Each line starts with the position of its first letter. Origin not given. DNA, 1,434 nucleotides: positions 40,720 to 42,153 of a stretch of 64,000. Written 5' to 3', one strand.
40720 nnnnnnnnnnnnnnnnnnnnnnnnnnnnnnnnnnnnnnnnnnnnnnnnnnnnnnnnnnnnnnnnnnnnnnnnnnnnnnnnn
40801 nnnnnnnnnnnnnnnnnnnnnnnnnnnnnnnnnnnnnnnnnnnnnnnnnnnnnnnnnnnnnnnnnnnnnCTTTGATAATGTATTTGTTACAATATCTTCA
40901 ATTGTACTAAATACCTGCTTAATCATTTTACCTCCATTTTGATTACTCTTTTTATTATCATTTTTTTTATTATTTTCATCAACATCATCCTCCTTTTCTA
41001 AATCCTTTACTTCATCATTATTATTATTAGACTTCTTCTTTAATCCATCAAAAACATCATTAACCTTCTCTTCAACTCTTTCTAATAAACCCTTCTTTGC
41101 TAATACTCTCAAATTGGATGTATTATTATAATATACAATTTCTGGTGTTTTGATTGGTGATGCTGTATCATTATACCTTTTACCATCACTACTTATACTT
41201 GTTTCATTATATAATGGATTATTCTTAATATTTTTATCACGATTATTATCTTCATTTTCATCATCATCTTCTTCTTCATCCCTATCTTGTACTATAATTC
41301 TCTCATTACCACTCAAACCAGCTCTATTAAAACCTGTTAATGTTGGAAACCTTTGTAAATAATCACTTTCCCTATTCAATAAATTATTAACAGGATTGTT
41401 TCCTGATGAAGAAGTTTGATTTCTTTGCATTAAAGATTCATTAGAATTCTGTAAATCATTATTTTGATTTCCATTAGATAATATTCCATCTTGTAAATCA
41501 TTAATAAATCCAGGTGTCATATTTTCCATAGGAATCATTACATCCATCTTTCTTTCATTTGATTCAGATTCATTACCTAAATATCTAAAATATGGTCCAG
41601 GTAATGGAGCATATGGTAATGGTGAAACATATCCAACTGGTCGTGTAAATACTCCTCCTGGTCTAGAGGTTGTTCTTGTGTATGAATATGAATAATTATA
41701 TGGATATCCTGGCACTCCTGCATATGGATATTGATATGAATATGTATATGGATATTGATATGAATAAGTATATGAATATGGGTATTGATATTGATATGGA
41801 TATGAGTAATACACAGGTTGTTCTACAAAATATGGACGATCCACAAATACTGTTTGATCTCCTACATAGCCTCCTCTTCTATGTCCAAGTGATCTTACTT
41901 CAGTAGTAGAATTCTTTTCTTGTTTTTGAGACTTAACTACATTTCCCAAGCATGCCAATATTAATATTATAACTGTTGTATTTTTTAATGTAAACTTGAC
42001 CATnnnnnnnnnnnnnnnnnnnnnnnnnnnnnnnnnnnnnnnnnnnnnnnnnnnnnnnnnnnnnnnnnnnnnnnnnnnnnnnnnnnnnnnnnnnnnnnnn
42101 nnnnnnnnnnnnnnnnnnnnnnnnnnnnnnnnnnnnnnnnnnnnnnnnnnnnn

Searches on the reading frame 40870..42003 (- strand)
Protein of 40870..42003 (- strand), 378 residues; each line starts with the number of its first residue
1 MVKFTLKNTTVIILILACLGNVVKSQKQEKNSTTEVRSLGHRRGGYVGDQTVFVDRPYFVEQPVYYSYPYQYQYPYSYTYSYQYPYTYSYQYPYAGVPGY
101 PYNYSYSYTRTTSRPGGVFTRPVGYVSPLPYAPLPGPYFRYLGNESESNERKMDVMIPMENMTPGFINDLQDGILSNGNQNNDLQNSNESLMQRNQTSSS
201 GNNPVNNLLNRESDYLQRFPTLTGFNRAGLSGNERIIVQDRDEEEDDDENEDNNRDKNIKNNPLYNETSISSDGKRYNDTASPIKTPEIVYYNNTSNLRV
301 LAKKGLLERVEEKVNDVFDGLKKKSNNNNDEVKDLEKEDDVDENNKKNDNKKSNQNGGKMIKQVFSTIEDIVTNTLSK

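Call 8: search_protein_families(library=pfam, proteins=[window:40870-42003:-], max_evalue=0.01)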
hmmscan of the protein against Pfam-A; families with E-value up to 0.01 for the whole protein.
window:40870-42003:- (378 aa): 0 families

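Call 22: list_cluster_members(proteins=[P0001, window:40870-42003:-])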
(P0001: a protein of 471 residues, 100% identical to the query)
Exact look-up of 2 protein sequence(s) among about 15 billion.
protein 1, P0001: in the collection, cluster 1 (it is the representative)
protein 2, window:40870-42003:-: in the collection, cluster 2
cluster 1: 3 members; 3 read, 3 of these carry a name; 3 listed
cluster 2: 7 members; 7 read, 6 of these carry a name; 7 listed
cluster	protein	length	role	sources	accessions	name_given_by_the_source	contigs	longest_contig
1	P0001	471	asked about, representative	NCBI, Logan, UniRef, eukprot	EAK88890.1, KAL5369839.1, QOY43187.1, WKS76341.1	hypothetical protein [Cryptosporidium parvum Iowa II] | Uncharacterized protein n=2 Tax=Cryptosporidium parvum TaxID=5807 RepID=Q5CU34_CRYPI | QOY43187.1 hypothetical protein CPATCC_000904 [Cryptosporidium parvum]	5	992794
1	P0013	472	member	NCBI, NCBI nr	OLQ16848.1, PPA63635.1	hypothetical protein ChUKH1_08845 [Cryptosporidium hominis] | hypothetical protein ChTU502y2012_387g0170 [Cryptosporidium hominis]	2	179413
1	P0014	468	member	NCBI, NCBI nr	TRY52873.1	Uncharacterized protein CTYZ_00002286 [Cryptosporidium tyzzeri]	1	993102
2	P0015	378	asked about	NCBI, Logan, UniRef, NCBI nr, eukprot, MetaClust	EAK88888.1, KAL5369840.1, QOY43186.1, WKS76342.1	hypothetical protein [Cryptosporidium parvum Iowa II] | Uncharacterized protein n=2 Tax=Cryptosporidium parvum TaxID=5807 RepID=Q5CU33_CRYPI | QOY43186.1 hypothetical protein CPATCC_000903 [Cryptosporidium parvum]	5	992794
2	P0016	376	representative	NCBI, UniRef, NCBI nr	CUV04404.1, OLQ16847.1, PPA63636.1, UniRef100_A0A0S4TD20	unnamed protein product [Cryptosporidium hominis] | Uncharacterized protein n=1 Tax=Cryptosporidium hominis TaxID=237895 ... | hypothetical protein ChTU502y2012_387g0165 [Cryptosporidium hominis]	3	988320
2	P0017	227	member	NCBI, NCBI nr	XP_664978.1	hypothetical protein [Cryptosporidium hominis TU502]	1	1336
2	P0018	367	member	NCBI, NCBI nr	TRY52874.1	Uncharacterized protein CTYZ_00002287 [Cryptosporidium tyzzeri]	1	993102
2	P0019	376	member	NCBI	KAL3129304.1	putative signal peptide protein [Cryptosporidium hominis]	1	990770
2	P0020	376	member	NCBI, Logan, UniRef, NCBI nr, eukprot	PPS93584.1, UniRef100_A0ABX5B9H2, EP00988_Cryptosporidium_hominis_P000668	Uncharacterized protein GY17_00003689 [Cryptosporidium hominis] | Uncharacterized protein n=2 Tax=Cryptosporidium hominis TaxID=237895 ... | PPS93584.1 Uncharacterized protein GY17_00003689 [Cryptosporidium hominis]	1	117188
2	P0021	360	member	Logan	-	-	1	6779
